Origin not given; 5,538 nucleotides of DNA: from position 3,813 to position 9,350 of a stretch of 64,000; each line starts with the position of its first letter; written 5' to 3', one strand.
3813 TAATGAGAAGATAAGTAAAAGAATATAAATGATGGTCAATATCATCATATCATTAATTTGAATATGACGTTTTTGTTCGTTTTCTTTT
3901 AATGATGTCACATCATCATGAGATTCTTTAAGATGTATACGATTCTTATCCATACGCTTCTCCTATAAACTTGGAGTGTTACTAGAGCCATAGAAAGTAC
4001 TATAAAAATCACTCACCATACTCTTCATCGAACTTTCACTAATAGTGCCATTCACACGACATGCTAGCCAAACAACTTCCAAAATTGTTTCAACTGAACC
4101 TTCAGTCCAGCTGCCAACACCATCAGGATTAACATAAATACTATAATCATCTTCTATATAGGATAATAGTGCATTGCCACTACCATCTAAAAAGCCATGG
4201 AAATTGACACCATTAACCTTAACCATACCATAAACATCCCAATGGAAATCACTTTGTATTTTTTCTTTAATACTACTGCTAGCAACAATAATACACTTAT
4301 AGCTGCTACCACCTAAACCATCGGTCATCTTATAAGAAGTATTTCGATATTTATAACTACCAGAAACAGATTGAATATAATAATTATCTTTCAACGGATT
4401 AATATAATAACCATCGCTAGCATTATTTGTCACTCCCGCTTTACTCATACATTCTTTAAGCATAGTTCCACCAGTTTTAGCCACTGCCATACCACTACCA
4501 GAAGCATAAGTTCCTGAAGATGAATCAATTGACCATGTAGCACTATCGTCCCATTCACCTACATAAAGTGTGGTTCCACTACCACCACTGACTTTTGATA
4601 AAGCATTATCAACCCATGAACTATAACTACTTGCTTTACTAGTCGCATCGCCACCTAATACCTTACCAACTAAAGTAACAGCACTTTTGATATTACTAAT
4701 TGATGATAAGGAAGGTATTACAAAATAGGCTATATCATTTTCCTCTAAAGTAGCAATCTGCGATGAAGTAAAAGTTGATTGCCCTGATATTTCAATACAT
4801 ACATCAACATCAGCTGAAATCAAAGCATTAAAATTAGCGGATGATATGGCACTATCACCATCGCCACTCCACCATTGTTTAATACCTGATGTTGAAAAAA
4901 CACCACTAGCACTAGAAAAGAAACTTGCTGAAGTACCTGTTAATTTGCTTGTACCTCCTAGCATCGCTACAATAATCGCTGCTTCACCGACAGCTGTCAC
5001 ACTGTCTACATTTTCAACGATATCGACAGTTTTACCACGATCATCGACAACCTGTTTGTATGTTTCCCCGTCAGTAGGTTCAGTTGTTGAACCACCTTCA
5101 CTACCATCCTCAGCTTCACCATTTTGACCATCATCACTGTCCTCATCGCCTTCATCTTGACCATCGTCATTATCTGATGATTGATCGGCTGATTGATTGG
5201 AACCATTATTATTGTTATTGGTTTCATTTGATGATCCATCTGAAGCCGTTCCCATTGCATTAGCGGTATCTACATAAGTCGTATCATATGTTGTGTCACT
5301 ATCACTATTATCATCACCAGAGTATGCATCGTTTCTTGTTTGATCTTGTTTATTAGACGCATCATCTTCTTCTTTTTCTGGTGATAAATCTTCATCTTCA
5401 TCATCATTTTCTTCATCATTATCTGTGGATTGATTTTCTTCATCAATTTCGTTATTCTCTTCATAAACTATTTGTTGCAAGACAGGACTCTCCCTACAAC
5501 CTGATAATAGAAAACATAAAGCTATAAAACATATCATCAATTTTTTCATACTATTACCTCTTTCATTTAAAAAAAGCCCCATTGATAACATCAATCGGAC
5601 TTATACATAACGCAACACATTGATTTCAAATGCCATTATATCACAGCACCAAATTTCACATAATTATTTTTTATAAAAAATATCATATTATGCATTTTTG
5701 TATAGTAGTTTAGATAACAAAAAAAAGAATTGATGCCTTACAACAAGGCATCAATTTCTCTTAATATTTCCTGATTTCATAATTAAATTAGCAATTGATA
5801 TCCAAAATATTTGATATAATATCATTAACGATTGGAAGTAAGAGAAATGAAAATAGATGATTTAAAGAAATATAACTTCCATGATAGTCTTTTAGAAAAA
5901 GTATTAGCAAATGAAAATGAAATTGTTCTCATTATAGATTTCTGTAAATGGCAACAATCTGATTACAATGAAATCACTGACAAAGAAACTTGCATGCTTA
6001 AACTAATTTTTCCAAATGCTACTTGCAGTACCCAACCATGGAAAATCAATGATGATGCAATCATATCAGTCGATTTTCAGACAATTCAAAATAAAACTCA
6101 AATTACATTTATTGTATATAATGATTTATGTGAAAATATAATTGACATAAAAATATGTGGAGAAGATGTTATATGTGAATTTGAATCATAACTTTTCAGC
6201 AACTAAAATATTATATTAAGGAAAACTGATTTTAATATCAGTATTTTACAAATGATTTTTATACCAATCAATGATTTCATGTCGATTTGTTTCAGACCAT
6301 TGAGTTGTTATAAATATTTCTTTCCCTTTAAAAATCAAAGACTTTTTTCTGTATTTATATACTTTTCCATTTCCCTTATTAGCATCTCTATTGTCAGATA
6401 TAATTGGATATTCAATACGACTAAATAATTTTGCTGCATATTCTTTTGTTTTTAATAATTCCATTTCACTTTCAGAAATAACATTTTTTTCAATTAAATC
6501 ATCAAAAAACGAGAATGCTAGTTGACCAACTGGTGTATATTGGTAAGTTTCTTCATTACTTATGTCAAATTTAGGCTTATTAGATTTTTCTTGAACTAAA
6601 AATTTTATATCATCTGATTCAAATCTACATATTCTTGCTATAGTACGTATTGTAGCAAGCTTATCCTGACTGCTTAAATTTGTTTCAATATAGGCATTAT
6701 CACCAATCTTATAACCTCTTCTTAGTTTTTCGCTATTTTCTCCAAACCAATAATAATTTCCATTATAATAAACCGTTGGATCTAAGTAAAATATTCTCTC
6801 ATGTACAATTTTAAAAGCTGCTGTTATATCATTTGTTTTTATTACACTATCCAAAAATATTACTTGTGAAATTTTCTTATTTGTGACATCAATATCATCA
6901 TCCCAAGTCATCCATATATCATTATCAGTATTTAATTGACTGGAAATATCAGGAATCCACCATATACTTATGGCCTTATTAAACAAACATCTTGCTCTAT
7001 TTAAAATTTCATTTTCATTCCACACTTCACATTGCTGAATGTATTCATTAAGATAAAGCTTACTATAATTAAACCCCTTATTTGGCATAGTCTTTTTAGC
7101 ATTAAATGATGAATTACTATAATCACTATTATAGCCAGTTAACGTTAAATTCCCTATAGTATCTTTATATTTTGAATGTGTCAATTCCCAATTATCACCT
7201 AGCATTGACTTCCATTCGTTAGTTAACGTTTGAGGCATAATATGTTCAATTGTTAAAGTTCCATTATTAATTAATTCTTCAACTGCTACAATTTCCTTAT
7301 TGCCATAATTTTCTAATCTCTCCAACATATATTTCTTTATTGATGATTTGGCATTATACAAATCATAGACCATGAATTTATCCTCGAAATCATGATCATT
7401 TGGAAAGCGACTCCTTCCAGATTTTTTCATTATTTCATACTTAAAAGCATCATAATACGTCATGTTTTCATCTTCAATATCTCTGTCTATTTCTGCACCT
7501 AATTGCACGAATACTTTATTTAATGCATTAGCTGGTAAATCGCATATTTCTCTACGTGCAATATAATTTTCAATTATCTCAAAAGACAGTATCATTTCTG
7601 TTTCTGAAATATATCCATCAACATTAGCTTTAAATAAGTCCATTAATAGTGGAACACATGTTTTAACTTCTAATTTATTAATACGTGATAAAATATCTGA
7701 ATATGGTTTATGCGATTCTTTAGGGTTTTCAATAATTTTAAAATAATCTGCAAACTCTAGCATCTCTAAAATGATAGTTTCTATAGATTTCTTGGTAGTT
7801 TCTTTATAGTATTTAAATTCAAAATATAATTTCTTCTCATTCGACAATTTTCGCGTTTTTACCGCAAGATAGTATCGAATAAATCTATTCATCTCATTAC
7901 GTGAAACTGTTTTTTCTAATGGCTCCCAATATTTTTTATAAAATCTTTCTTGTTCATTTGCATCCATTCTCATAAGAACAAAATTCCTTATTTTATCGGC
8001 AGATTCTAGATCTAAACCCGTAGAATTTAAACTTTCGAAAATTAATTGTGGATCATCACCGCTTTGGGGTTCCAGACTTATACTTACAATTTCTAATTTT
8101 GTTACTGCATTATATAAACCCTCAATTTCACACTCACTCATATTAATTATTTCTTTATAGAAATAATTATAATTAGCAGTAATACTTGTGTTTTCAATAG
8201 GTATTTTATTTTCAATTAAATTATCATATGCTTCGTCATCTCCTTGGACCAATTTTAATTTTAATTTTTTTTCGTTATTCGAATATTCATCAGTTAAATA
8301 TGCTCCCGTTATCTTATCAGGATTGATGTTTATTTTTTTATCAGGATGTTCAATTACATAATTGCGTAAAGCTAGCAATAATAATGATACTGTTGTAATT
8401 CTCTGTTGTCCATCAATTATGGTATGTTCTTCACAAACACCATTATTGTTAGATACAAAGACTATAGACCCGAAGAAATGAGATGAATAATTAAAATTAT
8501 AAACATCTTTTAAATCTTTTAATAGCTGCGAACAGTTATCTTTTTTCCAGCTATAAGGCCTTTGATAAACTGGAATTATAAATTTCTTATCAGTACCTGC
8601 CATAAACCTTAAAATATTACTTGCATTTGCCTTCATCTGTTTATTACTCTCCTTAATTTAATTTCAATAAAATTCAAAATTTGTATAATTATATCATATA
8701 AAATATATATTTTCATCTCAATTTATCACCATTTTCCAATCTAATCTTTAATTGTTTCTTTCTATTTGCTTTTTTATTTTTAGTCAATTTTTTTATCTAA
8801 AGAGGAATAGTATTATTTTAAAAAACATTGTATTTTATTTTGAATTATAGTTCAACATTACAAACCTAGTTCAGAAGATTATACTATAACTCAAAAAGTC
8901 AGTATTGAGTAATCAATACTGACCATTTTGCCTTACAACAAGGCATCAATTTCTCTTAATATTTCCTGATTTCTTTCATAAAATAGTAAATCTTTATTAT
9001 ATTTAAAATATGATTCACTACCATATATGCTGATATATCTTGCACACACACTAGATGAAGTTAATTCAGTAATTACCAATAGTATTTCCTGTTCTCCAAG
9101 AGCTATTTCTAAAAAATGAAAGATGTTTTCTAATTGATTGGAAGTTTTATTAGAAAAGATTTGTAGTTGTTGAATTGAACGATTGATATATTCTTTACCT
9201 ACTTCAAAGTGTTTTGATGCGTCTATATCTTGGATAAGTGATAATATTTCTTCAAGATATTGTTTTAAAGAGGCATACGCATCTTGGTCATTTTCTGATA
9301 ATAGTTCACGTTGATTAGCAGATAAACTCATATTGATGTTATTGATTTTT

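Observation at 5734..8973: Integrase-less 3.2-kb GmrSD islet bounded by perfect 45-bp direct repeats and inserted in a terminator stem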

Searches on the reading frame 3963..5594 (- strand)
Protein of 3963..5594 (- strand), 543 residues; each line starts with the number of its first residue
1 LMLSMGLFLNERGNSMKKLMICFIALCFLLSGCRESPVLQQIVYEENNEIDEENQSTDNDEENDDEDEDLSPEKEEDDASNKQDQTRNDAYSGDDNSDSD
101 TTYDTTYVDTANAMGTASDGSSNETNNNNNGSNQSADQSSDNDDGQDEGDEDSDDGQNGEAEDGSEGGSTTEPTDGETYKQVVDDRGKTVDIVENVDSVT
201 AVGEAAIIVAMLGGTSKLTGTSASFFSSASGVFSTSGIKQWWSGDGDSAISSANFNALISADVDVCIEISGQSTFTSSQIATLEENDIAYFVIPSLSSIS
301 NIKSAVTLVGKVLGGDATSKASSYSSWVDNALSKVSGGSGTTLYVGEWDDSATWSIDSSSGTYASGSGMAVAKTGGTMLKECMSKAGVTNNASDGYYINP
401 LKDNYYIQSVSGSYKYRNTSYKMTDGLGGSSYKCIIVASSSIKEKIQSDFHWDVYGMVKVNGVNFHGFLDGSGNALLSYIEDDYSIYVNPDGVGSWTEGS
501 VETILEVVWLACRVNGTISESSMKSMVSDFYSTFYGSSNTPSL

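Call 4: search_protein_families(library=pfam, proteins=[window:3963-5594:-], max_evalue=0.01)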
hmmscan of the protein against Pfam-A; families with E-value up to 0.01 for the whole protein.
window:3963-5594:- (543 aa): 0 families

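Call 33: search_protein_families(library=ncbifam, proteins=[window:3963-5594:-], max_evalue=0.01)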
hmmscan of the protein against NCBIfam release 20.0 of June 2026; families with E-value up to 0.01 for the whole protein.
window:3963-5594:- (543 aa): 2 families
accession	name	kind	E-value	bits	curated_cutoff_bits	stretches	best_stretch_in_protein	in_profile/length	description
NF033598.2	elast_bind_EbpS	equivalog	0.005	15.8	300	1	43-160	327-428/498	elastin-binding protein EbpS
NF041193.1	lipo_SP0191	subfamily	0.0078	16.3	75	0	16-66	1-52/190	SP0191 family lipoprotein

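Call 71: find_encoding_contigs(protein=window:3963-5549:-, flank=6000, max_places=10)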
Protein window:3963-5549:- (528 aa): 1 contig read that carries it; 1 place shown.
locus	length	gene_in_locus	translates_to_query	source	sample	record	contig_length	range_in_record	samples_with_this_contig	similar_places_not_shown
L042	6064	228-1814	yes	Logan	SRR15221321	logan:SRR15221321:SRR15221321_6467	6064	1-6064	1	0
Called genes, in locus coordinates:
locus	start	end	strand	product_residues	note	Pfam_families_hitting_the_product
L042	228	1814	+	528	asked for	-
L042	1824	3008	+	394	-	PF01032:FecCD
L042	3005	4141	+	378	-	PF01032:FecCD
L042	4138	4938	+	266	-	PF02463:SMC_N (weak), PF00005:ABC_tran, PF13304:AAA_21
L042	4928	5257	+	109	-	PF20030:bpMoxR (weak), PF07726:AAA_3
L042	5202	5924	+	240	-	PF07726:AAA_3, PF07728:AAA_5 (weak), PF17863:AAA_lid_2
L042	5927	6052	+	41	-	-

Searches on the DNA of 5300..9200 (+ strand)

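Call 49: search_rna_families(source=window, start=5300, end=9200, threshold=evalue, max_evalue=1)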
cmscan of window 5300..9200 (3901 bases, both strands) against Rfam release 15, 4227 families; matches with E-value up to 1: 0.
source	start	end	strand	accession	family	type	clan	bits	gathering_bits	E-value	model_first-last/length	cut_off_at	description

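Call 52: search_dna_similar(query=window:5700-9000:+, collection=plasmids, mode=distant, max_rows=10)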
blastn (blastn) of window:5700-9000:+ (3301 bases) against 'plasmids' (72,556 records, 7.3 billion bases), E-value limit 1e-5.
No match.

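Call 53: search_dna_similar(query=window:5700-9000:+, collection=phages, mode=distant, max_rows=10)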
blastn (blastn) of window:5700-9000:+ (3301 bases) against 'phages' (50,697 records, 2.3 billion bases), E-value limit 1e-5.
Records with a match: 1; places in all: 1; records where one place covers at least 80% of the query: 0.
Best place of each record, by identity: 60-80% 1.
By first word of the organism name: Anaerosphaera 1.
By host as written in the record: Anaerosphaera 1.
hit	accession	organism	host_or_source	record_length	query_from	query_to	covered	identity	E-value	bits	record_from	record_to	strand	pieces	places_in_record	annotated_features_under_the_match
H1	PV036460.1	Anaerosphaera phage IMGVR 8818211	Anaerosphaera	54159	1313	1463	5%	71.2%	1e-6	63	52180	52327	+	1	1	hypothetical protein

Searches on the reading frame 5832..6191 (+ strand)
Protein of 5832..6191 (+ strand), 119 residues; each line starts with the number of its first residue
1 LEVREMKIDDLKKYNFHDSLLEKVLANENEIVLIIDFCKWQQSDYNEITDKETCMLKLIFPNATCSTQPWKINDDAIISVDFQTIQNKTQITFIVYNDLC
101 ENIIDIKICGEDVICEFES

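Call 4: search_protein_families(library=pfam, proteins=[window:5832-6191:+], max_evalue=0.01)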
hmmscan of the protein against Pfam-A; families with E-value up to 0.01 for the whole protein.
window:5832-6191:+ (119 aa): 0 families

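Call 26: search_protein_families(library=padloc, proteins=[window:5832-6191:+], max_evalue=0.01)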
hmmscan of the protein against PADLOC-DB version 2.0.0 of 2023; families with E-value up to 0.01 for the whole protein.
window:5832-6191:+ (119 aa): 0 families

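Call 32: search_protein_families(library=phrogs, proteins=[window:5832-6191:+], max_evalue=0.1)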
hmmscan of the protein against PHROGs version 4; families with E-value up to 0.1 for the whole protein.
window:5832-6191:+ (119 aa): 1 family
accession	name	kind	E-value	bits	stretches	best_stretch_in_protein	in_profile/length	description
phrog_16533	-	unknown function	0.023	16.1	0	63-104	30-70/106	-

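Call 33: search_protein_families(library=ncbifam, proteins=[window:5832-6191:+], max_evalue=0.01)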
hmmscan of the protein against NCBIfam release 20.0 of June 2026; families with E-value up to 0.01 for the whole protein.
window:5832-6191:+ (119 aa): 0 families

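Call 34: find_homologous_proteins(query=window:5847-6191:+, max_evalue=0.001)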
Query window:5847-6191:+ (114 aa): 1 proteins with E <= 0.001 among 6 candidates.
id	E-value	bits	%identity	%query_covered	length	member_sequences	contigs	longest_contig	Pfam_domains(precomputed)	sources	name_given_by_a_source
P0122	2.4e-69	249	100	100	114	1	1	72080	-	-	-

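Call 44: find_encoding_contigs(protein=window:5847-6191:+, flank=8000, max_places=10)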
Protein window:5847-6191:+ (114 aa): 1 contig read that carries it; 1 place shown.
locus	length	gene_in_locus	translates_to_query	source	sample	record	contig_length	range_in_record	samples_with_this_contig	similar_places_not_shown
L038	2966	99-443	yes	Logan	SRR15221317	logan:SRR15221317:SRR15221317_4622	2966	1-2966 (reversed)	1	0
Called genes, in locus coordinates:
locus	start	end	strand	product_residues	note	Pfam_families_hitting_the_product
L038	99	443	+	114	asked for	-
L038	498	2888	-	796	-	PF03235:GmrSD_N, PF07510:GmrSD_C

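Call 45: search_protein_representatives(protein=window:5847-6191:+)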
Query: 114 residues. Proteins with E-value up to 0.001 (for the whole library): 90; up to 1e-10: 7; up to 1e-30: 1. The best 90 are listed.
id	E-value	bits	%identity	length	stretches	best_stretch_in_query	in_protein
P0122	7.5e-70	248.5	100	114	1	1-114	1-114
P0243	1.7e-13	66.9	45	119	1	4-110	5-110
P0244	8.4e-13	64.7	35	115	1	1-113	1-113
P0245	6.0e-12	61.9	38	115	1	2-107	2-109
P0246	1.1e-11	61.1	47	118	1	5-100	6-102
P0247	2.7e-11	59.9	40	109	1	7-109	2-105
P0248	1.0e-10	58.0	41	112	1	3-110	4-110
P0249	4.6e-10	55.9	46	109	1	2-99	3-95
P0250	1.6e-09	54.1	39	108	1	5-96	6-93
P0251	3.1e-09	53.2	41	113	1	7-109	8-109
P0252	3.3e-09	53.1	37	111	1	6-108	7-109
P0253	4.0e-09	52.9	38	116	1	3-104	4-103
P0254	4.5e-09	52.7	39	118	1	3-106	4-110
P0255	5.9e-09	52.3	34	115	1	4-107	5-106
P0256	1.3e-08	51.2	39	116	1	6-96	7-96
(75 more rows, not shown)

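Call 47: search_protein_families(library=pfam, alignment_id=A1, max_evalue=0.1)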
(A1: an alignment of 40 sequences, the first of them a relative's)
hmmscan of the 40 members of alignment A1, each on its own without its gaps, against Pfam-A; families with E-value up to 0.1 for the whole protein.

A. member 1, P0122 (114 aa): 2 families
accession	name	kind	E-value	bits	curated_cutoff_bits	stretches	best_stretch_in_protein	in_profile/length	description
PF16569.11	GramPos_pilinBB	-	0.059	14.7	30.5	1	5-87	18-100/116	Gram-positive pilin backbone subunit 2, Cna-B-like domain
PF19115.5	DUF5800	-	0.069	13.7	26.8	0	37-69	32-62/64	Family of unknown function (DUF5800)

B. families by the number of members that match (of 40 scanned): 20 families
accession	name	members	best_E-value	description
PF19772.4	DUF6258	4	0.00013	Family of unknown function (DUF6258)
PF11741.13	AMIN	1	0.0038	AMIN domain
PF02488.20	EMA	1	0.0039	Merozoite Antigen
PF18190.7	Plk4_PB1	1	0.0051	Polo-like Kinase 4 Polo Box 1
PF11164.13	DUF2948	1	0.02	Protein of unknown function (DUF2948)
PF19624.4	DUF6129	1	0.022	Family of unknown function (DUF6129)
PF04384.18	Fe-S_assembly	1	0.029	Iron-sulphur cluster assembly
PF04491.17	Pox_T4_N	1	0.037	Poxvirus T4 protein, N terminus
PF08311.18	Mad3_BUB1_I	1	0.039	Mad3/BUB1 homology region 1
PF13816.12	Dehydratase_hem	1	0.045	Haem-containing dehydratase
PF25344.1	PH_LRR1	1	0.046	LRR1 pleckstrin homology domain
PF18483.9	Lectin_L-type_dom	1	0.047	Legume lectin beta-barrel domain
PF09970.15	DUF2204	1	0.047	Nucleotidyl transferase of unknown function (DUF2204)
PF15594.11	Imm50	1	0.054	Immunity protein 50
PF16569.11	GramPos_pilinBB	1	0.059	Gram-positive pilin backbone subunit 2, Cna-B-like domain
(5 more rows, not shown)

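Call 48: search_solved_structures(query=A1, max_evalue=1)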
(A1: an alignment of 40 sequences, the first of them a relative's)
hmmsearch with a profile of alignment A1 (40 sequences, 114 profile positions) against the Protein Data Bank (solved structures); distinct sequences matched with E-value up to 1: 0.

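Call 86: predict_structure(alignment_id=A1)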
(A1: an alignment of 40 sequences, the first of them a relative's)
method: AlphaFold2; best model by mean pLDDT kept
length: 114 residues; sequences in the alignment: 40
mean_pLDDT: 96.3   pTM: 0.87
mean pLDDT of the five models: 96.3, 96.3, 95.4, 95.3, 94.2
residues with pLDDT >= 90: 111; 70-90: 3; 50-70: 0; < 50: 0
segments of 3 or more residues with pLDDT < 50: none
pLDDT, mean of each block of 10 residues (from residue 1): 96 98 97 97 97 97 94 97 95 96 97 90
secondary structure, 60 per line:
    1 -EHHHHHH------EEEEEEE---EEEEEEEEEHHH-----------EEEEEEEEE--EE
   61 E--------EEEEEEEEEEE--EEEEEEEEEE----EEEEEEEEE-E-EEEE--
elements in order: H3-8 E15-21 E25-33 E48-56 E59-61 E70-80 E83-92 E97-105 E109-112

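Call 89: fold_search(model_id=the predicted structure, library=pdb)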
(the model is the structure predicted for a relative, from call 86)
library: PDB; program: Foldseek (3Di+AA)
matches with E <= 10: 1023; with E <= 0.001: 0
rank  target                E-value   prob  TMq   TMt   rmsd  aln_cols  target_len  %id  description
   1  8owu_E                8.7e-03  1.00  0.46  0.46   5.9       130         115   13  The crystal structure of the polymorphic toxin PT7(Bc) D37A mutant and its cognate immunity PIM7(Bc) complex (released 2024-06-19)
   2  8owu_D                9.1e-03  1.00  0.51  0.51   5.3       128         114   13  The crystal structure of the polymorphic toxin PT7(Bc) D37A mutant and its cognate immunity PIM7(Bc) complex (released 2024-06-19)
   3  5h3x                  9.1e-02  0.84  0.42  0.22  10.3       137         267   14  The structure of the N-terminal of the fibronectin/fibrinogen-binding protein from Streptococcus suis (FBPS) (released 2016-11-16)
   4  5tik_B                1.7e-01  0.38  0.31  0.12  13.7       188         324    8  Structural basis for inhibition of erythrocyte invasion by antibodies to Plasmodium falciparum protein CyRPA (released 2017-03-01)
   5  7zu0_A                3.1e-01  0.30  0.29  0.05  12.8       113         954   10  HOPS tethering complex from yeast (released 2022-09-28)
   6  4qhw                  3.1e-01  0.28  0.28  0.11  14.8       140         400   11  Crystal structure of a putative two-domain sugar hydrolase (BACCAC_02064) from Bacteroides caccae ATCC 43185 at 1.35 A r (released 2014-07-23)
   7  7sze_B                3.1e-01  0.18  0.20  0.08  10.9        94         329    7  Structure of the Rieske Non-heme Iron Oxygenase GxtA with Saxitoxin Bound (released 2022-01-19)
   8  8qx8_A                3.8e-01  0.28  0.26  0.05  11.5       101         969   10  Endosomal membrane tethering complex CORVET (released 2024-07-03)
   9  6n3p_B                4.0e-01  0.23  0.28  0.24  12.0       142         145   10  Crosslinked AcpP=FabZ complex from E. coli Type II FAS (released 2019-03-13)
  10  1h9j                  4.2e-01  0.13  0.20  0.17  15.0       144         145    7  Two crystal structures of the cytoplasmic molybdate-binding protein ModG suggest a novel cooperative binding mechanism a (released 2001-05-11)
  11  7r5p_F                4.6e-01  0.18  0.26  0.20  15.8       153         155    3  Strep-tag FtrA-P19 from Rubrivivax gelatinosus in complex with copper and iron (released 2022-05-18)
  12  5glk_A                4.9e-01  0.28  0.30  0.12  11.7       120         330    8  Crystal structure of CoXyl43, GH43 beta-xylosidase/alpha-arabinofuranosidase from a compost microbial metagenome, calc (released 2017-03-15)
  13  5xlm_B                4.9e-01  0.15  0.21  0.17  13.8        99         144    5  Monomer form of M.tuberculosis PknI sensor domain (released 2018-05-16)
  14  5buw_A                5.1e-01  0.25  0.30  0.25  11.8       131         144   10  Crystal Structure of beta-hydroxyacyl-acyl carrier protein dehydratase (FabZ) from Yersinia Pestis (released 2016-06-15)
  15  4v29_A                5.4e-01  0.20  0.25  0.19  12.8       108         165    8  The crystal structure of Arabidopsis thaliana CAR4 in complex with two calcium ions (released 2014-12-17)
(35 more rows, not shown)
